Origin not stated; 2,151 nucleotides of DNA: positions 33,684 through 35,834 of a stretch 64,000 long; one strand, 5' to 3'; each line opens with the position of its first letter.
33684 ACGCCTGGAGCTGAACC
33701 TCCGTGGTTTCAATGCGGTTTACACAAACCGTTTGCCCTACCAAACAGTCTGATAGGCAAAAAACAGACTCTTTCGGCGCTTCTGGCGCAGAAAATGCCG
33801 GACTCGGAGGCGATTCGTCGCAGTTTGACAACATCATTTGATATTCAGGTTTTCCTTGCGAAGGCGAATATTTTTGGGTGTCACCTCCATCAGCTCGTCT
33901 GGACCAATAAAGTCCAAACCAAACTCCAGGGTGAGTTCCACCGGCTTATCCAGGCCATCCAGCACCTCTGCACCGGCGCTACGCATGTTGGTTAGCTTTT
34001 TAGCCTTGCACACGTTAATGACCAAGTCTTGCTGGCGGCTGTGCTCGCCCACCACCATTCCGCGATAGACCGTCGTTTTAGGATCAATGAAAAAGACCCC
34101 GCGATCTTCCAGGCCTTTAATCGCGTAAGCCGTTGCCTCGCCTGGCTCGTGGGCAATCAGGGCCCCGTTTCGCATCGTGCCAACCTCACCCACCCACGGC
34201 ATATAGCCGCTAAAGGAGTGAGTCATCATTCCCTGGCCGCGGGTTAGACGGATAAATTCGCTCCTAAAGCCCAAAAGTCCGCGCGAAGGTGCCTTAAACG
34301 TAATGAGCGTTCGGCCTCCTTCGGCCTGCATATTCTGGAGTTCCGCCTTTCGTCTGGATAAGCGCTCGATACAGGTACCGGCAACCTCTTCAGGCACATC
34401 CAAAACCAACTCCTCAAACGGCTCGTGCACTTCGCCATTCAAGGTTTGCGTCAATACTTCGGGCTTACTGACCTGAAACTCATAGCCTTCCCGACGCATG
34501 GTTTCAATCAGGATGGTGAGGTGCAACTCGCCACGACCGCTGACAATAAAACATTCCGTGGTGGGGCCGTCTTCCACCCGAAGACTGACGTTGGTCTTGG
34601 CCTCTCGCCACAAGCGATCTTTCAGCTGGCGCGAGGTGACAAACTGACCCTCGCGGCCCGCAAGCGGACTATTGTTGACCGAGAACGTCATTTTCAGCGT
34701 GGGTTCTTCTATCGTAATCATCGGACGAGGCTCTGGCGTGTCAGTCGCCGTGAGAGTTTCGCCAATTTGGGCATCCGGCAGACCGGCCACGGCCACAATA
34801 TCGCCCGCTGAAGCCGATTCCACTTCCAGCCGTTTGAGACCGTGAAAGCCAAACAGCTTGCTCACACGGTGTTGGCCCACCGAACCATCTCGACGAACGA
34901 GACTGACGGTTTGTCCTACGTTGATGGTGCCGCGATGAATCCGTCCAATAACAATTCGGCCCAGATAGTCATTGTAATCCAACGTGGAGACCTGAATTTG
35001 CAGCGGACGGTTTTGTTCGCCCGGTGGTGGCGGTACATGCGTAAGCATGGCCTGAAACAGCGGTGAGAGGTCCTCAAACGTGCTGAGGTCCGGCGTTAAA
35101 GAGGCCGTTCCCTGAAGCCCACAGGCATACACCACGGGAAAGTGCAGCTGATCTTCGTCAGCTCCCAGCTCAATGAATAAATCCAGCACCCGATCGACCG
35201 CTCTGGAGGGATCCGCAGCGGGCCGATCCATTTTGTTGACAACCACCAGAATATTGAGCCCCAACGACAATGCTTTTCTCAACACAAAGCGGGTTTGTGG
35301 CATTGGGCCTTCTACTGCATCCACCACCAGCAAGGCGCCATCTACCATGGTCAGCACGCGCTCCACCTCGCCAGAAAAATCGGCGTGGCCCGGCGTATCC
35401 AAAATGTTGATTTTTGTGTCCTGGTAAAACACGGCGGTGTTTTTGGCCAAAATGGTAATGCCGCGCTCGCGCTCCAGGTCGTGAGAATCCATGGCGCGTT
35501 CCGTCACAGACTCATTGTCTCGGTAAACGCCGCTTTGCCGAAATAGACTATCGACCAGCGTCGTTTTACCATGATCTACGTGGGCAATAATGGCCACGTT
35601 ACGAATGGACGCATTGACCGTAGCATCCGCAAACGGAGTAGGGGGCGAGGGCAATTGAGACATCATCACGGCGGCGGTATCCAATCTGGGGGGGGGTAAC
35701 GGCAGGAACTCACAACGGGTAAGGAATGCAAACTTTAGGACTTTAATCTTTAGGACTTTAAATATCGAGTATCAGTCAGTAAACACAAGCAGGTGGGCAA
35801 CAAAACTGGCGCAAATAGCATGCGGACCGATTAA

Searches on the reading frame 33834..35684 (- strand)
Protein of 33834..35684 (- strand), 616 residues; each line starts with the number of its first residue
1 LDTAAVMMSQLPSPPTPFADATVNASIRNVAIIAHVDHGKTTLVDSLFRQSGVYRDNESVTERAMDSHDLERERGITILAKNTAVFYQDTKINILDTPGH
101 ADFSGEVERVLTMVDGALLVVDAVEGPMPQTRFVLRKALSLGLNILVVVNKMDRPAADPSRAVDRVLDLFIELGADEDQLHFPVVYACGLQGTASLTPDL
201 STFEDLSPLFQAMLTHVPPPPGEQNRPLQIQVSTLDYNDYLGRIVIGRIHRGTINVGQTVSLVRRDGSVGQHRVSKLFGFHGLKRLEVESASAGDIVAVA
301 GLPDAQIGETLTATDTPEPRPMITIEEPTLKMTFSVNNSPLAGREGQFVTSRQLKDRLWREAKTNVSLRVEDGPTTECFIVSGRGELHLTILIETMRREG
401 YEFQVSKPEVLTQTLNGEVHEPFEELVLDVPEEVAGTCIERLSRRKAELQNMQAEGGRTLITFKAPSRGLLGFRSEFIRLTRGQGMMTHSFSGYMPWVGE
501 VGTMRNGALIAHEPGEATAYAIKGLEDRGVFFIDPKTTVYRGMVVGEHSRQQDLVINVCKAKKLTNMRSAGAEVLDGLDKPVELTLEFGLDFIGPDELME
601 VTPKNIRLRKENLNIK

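Call 14: search_protein_families(library=pfam, proteins=[window:33834-35684:-], max_evalue=0.001)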
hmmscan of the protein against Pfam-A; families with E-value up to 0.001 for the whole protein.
window:33834-35684:- (616 aa): 8 families
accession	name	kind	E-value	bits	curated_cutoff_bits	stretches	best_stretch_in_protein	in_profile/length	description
PF00009.33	GTP_EFTU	-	4.2e-56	190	26.5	1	26-218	2-187/188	Elongation factor Tu GTP binding domain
PF21018.2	BipA_C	-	5.1e-41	139.3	23.8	1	506-614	1-109/110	TypA/BipA C-terminal domain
PF00679.30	EFG_C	-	1.5e-21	76.6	27.9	1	419-500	2-84/89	Elongation factor G C-terminus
PF03144.31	GTP_EFTU_D2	-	3e-15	56.8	30.3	1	242-312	1-73/73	Elongation factor Tu domain 2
PF22042.2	EF-G_D2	-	1.3e-08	35.2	27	1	231-313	5-83/84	Elongation factor G domain 2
PF14492.12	EFG_III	-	1.9e-06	28.2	27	1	352-405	19-73/75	Elongation Factor G, domain III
PF01926.29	MMR_HSR1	-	3.8e-05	24.2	21.9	1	30-151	2-113/113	50S ribosome-binding GTPase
PF00735.24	Septin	-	0.0007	19.4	26.2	0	30-104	7-76/280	Septin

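Call 32: find_homologous_proteins(query=window:33834-35684:-, max_evalue=1e-50)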
Query window:33834-35684:- (616 aa): 8000 proteins with E <= 1e-50 among 8000 candidates; the best 120 are listed.
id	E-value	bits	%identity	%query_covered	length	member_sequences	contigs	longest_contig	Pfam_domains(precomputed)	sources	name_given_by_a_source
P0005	0.0e+0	1365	100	99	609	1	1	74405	PF21018.3,PF00679.31,PF14492.13,PF00009.34,PF03144.32,PF22042.3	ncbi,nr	ncbi:MAG: translational GTPase TypA [Candidatus Melainabacteria bacterium]|nr:translational GTPase T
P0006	0.0e+0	1046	75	99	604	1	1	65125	PF21018.3,PF00679.31,PF00009.34,PF03144.32,PF22042.3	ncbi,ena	-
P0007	0.0e+0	1044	76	98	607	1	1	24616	PF21018.3,PF01926.30,PF00679.31,PF00009.34,PF03144.32,PF22042.3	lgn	-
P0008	0.0e+0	1043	75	97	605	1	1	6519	PF21018.3,PF00679.31,PF00009.34,PF03144.32,PF22042.3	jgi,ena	jgi:GTP-binding protein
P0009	0.0e+0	1042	76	96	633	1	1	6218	PF21018.3,PF00679.31,PF00009.34,PF03144.32,PF22042.3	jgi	jgi:GTP-binding protein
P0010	0.0e+0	1039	75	99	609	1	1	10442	PF21018.3,PF00679.31,PF14492.13,PF00009.34,PF03144.32,PF22042.3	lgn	-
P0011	0.0e+0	1038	74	99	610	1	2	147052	PF21018.3,PF00679.31,PF00009.34,PF03144.32,PF22042.3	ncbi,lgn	-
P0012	0.0e+0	1032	74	99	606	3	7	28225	PF21018.3,PF00679.31,PF00009.34,PF03144.32,PF22042.3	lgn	-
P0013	0.0e+0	1032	75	98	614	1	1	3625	PF21018.3,PF00679.31,PF14492.13,PF00009.34,PF03144.32,PF22042.3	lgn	-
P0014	0.0e+0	1032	74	98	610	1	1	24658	PF21018.3,PF00679.31,PF14492.13,PF00009.34,PF03144.32,PF22042.3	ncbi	-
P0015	0.0e+0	1029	75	96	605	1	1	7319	PF21018.3,PF01926.30,PF00679.31,PF00009.34,PF03144.32,PF22042.3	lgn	-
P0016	0.0e+0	1029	74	98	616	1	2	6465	PF21018.3,PF00679.31,PF00009.34,PF03144.32,PF22042.3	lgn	-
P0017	0.0e+0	1027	74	100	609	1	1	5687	PF21018.3,PF00679.31,PF00009.34,PF03144.32,PF22042.3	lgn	-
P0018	0.0e+0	1021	73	98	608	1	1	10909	PF21018.3,PF00679.31,PF00009.34,PF03144.32,PF22042.3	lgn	-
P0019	0.0e+0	1018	75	96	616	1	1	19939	PF21018.3,PF00679.31,PF00009.34,PF03144.32,PF22042.3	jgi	jgi:GTP-binding protein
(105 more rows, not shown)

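Call 34: find_encoding_contigs(protein=P0006, flank=10000, max_places=2)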
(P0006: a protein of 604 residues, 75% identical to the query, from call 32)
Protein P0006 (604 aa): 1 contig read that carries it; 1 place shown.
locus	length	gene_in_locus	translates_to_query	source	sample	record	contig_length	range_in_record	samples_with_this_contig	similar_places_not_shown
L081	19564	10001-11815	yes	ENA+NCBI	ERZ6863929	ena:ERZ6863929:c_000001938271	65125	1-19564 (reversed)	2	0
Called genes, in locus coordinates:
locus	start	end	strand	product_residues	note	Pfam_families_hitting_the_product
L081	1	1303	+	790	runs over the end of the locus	-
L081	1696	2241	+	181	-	PF07963:N_methyl (weak)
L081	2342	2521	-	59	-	-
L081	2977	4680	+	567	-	-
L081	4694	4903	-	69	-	-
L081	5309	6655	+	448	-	PF03062:MBOAT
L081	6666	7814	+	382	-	PF07611:DUF1574, PF27429:LB_356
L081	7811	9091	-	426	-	PF01938:TRAM (weak), PF21579:PabTrmU54_TRAM_dom, PF02005:TRM (faint), PF05958:tRNA_U5-meth_tr, PF05175:MTS (weak), PF03602:Cons_hypoth95 (weak), PF13847:Methyltransf_31 (weak), PF13649:Methyltransf_25 (faint)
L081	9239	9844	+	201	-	PF00160:Pro_isomerase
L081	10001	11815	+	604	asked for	PF00009:GTP_EFTU, PF22042:EF-G_D2, PF03144:GTP_EFTU_D2, PF00679:EFG_C, PF21018:BipA_C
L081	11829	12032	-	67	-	-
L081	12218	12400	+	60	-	-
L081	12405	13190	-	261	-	PF01066:CDP-OH_P_transf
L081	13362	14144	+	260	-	PF05050:Methyltransf_21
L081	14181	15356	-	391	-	PF02771:Acyl-CoA_dh_N, PF02770:Acyl-CoA_dh_M, PF00441:Acyl-CoA_dh_1, PF08028:Acyl-CoA_dh_2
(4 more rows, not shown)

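Call 35: find_encoding_contigs(protein=P0011, flank=10000, max_places=2)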
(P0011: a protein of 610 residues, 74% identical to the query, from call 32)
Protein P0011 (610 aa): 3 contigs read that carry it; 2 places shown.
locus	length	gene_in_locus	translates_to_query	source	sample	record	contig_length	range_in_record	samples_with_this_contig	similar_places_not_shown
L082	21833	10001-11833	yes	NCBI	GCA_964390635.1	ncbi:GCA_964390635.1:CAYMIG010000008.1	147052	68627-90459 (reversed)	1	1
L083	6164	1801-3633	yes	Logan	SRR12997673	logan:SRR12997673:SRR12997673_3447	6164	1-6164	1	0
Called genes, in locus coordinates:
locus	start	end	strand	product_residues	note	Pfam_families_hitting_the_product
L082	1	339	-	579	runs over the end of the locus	PF00128:Alpha-amylase (weak)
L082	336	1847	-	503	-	-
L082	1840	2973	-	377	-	-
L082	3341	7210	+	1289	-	PF00128:Alpha-amylase (faint)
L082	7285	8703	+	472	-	PF07690:MFS_1, PF13347:MFS_2, PF12832:MFS_1_like (faint), PF07690:MFS_1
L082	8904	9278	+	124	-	PF03779:SPW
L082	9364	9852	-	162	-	-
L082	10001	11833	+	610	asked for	PF00009:GTP_EFTU, PF22042:EF-G_D2, PF03144:GTP_EFTU_D2, PF00679:EFG_C, PF21018:BipA_C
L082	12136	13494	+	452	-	PF00483:NTP_transferase, PF12804:NTP_transf_3 (weak)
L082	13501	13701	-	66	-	PF08984:DUF1858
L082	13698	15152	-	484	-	PF18073:Zn_ribbon_LapB, PF00154:RecA_N (weak), PF13481:AAA_25, PF03796:DnaB_C (weak), PF06745:ATPase, PF05362:Lon_C (weak), PF13541:ChlI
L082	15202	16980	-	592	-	PF04347:FliO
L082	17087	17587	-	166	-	PF03975:CheD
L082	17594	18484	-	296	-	PF08668:HDOD, PF01966:HD (weak)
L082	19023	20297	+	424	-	PF00091:Tubulin, PF12327:FtsZ_C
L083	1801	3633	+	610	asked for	PF00009:GTP_EFTU, PF22042:EF-G_D2, PF03144:GTP_EFTU_D2, PF00679:EFG_C, PF21018:BipA_C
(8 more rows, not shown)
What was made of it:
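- Tried and rejected: The two closest BipA relatives examined (74-75% identity) have entirely different neighbourhoods (calls 32, 34, 35).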
